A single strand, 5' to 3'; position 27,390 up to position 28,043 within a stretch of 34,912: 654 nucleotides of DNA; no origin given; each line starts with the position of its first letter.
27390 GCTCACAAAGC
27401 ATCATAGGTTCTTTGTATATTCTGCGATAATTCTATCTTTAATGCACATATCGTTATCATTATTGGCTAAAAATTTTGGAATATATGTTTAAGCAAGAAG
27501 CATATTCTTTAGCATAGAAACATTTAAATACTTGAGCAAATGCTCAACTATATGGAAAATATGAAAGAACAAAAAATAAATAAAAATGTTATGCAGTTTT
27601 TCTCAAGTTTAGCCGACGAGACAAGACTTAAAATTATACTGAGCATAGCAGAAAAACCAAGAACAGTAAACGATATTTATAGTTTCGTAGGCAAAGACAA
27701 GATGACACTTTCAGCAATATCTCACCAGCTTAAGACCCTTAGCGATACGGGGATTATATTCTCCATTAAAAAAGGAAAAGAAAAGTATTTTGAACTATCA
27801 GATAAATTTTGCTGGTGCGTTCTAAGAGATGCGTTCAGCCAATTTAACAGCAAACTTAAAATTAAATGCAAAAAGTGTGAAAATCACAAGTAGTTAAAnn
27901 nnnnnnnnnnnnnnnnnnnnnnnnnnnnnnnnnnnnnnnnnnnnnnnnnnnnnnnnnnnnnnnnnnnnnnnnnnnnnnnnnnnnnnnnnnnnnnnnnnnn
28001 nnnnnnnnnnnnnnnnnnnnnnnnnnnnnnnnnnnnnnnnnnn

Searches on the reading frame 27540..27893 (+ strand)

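Call 86: search_protein_families(library=padloc, proteins=[window:27540-27893:+], max_evalue=0.001)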
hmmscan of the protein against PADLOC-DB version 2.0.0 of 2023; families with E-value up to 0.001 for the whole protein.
window:27540-27893:+ (117 aa): 3 families
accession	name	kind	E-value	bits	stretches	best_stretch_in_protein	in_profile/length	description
PDLC01720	Csa3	-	7.2e-11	40.7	1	12-88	10-90/118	Csa3_1_CAS-I-II-III-IV-V-VI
PDLC01438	Csa3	-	2.7e-09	35.5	1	5-89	126-204/305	"CAS-I,CAS-II,CAS-III,CAS-IV,CAS-V,CAS-VI; associated_signaling"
PDLC01434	CasR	-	0.00026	18.9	1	6-83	110-181/191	"CAS-I,CAS-II,CAS-III,CAS-IV,CAS-V,CAS-VI; associated_signaling"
